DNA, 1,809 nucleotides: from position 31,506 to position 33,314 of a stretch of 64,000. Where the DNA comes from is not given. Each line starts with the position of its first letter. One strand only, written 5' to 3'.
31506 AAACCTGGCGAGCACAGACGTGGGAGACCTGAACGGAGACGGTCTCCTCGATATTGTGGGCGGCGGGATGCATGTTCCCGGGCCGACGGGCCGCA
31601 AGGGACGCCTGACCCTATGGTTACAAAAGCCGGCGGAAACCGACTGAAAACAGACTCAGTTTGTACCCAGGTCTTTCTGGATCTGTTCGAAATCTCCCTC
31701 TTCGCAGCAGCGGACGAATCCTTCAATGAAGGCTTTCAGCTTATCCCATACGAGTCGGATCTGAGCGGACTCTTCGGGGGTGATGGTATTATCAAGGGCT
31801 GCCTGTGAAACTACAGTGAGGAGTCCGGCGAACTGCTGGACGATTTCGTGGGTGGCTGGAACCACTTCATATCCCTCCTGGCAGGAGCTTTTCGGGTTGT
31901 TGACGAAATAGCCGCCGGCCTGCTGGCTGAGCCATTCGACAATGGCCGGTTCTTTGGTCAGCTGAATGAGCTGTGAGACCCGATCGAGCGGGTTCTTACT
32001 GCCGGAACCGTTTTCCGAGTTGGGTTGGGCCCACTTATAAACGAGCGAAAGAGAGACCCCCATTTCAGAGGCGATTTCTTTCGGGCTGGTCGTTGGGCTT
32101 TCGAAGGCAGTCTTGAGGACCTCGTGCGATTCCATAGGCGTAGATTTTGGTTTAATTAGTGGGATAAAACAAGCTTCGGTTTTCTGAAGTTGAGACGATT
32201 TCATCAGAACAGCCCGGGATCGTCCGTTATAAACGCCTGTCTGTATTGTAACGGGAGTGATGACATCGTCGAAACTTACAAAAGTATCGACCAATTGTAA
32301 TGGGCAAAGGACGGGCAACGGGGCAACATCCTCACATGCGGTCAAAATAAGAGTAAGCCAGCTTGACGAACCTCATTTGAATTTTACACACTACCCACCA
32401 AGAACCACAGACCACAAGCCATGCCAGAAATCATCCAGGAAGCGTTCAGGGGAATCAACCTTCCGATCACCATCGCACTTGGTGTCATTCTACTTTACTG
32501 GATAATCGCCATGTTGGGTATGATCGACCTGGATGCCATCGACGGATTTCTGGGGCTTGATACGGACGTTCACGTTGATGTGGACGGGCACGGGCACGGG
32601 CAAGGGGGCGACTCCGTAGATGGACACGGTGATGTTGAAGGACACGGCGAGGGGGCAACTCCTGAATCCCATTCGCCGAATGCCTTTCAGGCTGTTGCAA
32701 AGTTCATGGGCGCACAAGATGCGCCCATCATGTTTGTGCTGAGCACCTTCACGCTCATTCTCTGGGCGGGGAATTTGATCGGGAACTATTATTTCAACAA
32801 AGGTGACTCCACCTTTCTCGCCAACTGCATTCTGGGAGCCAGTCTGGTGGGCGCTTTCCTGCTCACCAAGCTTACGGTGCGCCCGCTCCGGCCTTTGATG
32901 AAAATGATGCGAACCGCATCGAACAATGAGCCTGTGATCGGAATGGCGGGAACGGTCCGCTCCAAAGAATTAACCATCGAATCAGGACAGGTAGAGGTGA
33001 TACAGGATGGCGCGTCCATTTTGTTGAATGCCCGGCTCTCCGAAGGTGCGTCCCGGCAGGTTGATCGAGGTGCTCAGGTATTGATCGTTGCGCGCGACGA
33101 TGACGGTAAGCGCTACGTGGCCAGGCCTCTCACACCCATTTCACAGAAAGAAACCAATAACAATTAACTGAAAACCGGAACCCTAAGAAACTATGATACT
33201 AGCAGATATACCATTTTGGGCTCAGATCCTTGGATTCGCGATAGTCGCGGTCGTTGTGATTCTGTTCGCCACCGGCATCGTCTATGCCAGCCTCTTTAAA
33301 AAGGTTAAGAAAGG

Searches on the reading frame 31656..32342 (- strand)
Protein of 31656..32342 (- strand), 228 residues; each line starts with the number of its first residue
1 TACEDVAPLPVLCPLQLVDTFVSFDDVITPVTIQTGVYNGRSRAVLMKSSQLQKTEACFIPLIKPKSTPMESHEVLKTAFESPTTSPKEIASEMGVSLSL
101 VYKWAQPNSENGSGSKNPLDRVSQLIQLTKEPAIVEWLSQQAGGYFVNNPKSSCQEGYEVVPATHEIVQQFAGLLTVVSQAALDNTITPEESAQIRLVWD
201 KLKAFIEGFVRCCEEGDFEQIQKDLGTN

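Call 38: search_protein_families(library=pfam, proteins=[window:31656-32342:-], max_evalue=10)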
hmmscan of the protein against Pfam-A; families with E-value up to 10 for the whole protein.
window:31656-32342:- (228 aa): 7 families
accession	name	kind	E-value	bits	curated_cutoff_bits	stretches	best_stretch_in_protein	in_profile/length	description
PF06892.16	Phage_CP76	-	1.1e-06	29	26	1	85-196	16-126/146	Phage regulatory protein CII (CP76)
PF13384.12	HTH_23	-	0.024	14.9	24.6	1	86-104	19-37/50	Homeodomain-like domain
PF06056.18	Terminase_5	-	0.037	14.4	20.3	1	86-123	15-49/58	Putative ATPase subunit of terminase (gpP-like)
PF10668.15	Phage_terminase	-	0.068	13.3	22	1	83-111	21-50/67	Phage terminase small subunit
PF08281.18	Sigma70_r4_2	-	0.099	12.8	25.7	1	86-105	28-47/54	Sigma-70, region 4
PF01527.26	HTH_Tnp_1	-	0.11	13.2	24.1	1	75-131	15-66/75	Transposase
PF01047.28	MarR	-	0.17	12.3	24.6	1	71-101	4-34/59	MarR family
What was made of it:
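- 31656..32135 (-): Divergently transcribed CII-like HTH protein (Pfam Phage_CP76), a candidate regulator of the operon. The mechanical ORF extends to 32345, but homology and an independent gene call suggest the start is at M71, giving 159 aa. Pfam Phage_CP76 E = 1e-6 (call 38).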

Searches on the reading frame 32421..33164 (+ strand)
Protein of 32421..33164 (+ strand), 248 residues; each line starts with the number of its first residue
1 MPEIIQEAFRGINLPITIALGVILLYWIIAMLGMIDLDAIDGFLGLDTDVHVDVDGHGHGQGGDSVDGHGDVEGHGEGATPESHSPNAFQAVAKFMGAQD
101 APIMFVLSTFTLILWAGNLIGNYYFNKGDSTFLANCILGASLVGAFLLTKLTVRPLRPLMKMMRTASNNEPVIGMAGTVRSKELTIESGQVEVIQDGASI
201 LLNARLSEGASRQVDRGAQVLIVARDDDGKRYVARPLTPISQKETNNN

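Call 6: search_protein_families(library=pfam, proteins=[window:32421-33164:+], max_evalue=0.01)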
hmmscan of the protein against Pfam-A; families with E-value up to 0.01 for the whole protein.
window:32421-33164:+ (248 aa): 1 family
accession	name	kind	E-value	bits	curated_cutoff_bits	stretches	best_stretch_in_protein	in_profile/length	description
PF21001.2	YqiJ_N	-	0.0096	16.5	23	0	13-111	1-76/116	Inner membrane protein YqiJ, N-terminal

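Call 38: search_protein_families(library=pfam, proteins=[window:32421-33164:+], max_evalue=10)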
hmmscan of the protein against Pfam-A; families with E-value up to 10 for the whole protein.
window:32421-33164:+ (248 aa): 2 families
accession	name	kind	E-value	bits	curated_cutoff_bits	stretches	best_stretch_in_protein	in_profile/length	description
PF21001.2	YqiJ_N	-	0.0096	16.5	23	1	13-111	1-76/116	Inner membrane protein YqiJ, N-terminal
PF22807.2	TrAA12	-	0.033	12.9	30.9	1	47-80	400-433/463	TrAA12-like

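Call 43: search_solved_structures(query=A7, max_evalue=1)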
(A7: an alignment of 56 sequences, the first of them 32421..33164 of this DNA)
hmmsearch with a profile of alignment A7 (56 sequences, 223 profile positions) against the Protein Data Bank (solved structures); distinct sequences matched with E-value up to 1: 0.

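Call 46: search_protein_families(library=pfam, alignment_id=A7, max_evalue=0.01)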
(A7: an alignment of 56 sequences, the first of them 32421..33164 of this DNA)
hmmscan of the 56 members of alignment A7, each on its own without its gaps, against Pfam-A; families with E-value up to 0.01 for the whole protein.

A. member 1, window:32421-33164:+ (248 aa): 1 family
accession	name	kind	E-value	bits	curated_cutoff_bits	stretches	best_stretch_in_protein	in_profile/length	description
PF21001.2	YqiJ_N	-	0.0096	16.5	23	0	13-111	1-76/116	Inner membrane protein YqiJ, N-terminal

B. families by the number of members that match (of 56 scanned): 5 families
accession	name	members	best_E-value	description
PF21001.2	YqiJ_N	24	3.6e-08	Inner membrane protein YqiJ, N-terminal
PF01957.25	NfeD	2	0.0047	NfeD-like C-terminal, partner-binding domain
PF00344.25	SecY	1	0.0037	SecY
PF03842.18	Silic_transp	1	0.0066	Silicon transporter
PF20136.4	DUF6526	1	0.0082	Family of unknown function (DUF6526)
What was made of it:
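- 32421..33167 (+): YqiJ/YuaF-type (NfeD2-like) membrane protein, 248 aa. It has three TM segments, an Asp/His/Gly-rich loop and a C-terminal soluble domain. Pfam YqiJ_N matches 24 of 56 homologues (call 46).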

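Call 47: search_protein_families(library=ncbifam, proteins=[window:32421-33164:+], max_evalue=1)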
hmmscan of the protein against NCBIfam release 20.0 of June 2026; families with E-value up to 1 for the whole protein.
window:32421-33164:+ (248 aa): 0 families
